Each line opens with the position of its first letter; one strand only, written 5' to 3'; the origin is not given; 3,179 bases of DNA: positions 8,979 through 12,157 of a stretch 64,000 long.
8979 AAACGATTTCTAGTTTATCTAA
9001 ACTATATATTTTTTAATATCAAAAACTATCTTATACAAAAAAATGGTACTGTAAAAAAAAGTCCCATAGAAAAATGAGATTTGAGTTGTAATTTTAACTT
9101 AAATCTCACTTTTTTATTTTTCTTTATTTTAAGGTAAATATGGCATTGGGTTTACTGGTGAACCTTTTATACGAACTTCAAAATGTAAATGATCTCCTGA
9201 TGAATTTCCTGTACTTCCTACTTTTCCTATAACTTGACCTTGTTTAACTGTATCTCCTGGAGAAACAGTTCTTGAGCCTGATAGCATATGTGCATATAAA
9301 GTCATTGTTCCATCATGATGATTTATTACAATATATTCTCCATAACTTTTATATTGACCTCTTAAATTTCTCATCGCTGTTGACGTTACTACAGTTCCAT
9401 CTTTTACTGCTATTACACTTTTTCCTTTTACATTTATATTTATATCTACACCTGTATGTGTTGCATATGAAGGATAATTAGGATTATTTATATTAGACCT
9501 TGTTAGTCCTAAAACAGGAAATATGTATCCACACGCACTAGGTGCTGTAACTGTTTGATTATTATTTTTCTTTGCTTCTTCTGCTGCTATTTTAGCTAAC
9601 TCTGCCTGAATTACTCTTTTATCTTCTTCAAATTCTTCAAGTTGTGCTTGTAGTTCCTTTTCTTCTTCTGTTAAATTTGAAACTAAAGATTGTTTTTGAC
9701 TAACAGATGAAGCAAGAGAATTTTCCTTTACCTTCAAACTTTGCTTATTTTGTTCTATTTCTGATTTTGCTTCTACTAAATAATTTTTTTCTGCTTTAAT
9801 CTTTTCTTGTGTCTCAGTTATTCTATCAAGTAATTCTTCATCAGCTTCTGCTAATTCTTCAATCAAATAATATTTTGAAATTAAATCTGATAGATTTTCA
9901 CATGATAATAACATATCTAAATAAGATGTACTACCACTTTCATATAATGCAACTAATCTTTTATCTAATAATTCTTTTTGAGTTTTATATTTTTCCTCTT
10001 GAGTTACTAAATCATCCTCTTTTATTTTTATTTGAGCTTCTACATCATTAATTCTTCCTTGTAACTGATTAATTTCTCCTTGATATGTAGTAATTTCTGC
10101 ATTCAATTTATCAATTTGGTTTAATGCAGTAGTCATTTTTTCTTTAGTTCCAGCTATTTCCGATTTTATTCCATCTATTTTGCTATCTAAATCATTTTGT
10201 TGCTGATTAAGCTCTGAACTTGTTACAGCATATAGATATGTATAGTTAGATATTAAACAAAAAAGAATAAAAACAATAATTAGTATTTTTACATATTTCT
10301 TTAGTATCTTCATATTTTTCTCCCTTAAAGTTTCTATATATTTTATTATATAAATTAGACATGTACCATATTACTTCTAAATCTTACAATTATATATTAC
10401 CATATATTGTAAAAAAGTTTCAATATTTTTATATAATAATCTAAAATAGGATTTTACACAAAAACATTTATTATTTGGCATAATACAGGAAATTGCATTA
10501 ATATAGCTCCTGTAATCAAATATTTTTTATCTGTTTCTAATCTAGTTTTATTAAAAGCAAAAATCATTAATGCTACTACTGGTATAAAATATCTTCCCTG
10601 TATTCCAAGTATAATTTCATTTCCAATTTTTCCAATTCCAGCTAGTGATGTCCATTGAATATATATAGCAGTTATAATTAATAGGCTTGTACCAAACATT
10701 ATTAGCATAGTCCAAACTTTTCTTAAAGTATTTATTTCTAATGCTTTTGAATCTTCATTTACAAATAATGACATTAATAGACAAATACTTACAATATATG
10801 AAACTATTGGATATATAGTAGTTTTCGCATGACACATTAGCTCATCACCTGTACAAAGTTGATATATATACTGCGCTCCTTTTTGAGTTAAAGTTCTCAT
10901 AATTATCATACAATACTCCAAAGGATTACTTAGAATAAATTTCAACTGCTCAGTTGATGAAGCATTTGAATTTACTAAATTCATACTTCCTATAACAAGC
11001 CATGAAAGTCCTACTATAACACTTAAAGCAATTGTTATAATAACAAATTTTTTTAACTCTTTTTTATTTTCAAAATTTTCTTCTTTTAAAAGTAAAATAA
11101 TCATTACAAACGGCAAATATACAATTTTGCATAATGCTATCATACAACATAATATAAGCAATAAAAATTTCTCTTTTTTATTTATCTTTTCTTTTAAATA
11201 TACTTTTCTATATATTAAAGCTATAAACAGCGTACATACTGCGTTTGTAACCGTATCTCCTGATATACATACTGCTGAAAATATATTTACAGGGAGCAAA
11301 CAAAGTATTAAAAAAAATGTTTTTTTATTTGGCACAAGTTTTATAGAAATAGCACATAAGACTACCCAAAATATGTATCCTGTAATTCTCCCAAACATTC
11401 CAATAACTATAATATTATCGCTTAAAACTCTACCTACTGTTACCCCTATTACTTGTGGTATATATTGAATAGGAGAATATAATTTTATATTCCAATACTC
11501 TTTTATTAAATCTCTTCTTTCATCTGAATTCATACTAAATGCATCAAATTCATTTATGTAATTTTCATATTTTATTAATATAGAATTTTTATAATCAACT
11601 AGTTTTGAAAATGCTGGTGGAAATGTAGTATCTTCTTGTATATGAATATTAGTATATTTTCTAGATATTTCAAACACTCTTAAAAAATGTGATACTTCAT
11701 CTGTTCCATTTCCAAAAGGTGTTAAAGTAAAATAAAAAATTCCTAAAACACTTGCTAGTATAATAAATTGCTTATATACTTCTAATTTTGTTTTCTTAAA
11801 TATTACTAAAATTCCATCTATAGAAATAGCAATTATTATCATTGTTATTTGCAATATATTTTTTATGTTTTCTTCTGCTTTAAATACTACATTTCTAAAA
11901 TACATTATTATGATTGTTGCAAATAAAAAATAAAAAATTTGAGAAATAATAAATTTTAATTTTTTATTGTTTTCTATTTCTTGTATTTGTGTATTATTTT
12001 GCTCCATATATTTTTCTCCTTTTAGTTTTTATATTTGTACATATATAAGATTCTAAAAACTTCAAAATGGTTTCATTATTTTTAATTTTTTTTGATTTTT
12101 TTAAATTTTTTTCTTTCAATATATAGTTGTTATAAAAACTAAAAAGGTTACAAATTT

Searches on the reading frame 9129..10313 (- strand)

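Call 62: search_protein_families(library=pfam, proteins=[window:9129-10313:-], max_evalue=0.00001)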
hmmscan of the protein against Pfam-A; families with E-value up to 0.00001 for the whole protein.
window:9129-10313:- (394 aa): 2 families
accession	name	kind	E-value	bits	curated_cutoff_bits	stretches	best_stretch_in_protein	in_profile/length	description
PF01551.29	Peptidase_M23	-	8.3e-30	103.3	28.7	1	285-389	2-96/96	Peptidase family M23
PF24568.1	CC_PcsB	-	1.8e-12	47.3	27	1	106-174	5-74/75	Peptidoglycan hydrolase PcsB, coiled-coil domain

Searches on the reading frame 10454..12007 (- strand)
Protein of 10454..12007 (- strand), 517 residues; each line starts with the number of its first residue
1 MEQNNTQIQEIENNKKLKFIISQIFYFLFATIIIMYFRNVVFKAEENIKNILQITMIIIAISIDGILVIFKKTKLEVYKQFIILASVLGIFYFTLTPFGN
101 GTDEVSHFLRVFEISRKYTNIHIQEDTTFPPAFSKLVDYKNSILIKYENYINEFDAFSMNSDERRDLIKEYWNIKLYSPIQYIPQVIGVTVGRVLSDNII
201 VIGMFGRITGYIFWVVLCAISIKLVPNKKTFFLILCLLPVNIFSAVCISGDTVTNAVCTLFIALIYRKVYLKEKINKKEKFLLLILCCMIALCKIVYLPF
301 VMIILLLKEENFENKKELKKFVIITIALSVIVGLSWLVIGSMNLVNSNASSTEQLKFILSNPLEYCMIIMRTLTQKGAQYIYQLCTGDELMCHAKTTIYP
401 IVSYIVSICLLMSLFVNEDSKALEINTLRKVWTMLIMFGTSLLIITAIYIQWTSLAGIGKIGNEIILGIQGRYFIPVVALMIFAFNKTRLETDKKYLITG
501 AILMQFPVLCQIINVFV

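Call 62: search_protein_families(library=pfam, proteins=[window:10454-12007:-], max_evalue=0.00001)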
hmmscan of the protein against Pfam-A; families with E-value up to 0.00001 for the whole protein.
window:10454-12007:- (517 aa): 1 family
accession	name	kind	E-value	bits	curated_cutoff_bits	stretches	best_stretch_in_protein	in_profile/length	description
PF09913.15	DUF2142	-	9.2e-50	170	30.1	1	88-481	3-395/395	Predicted membrane protein (DUF2142)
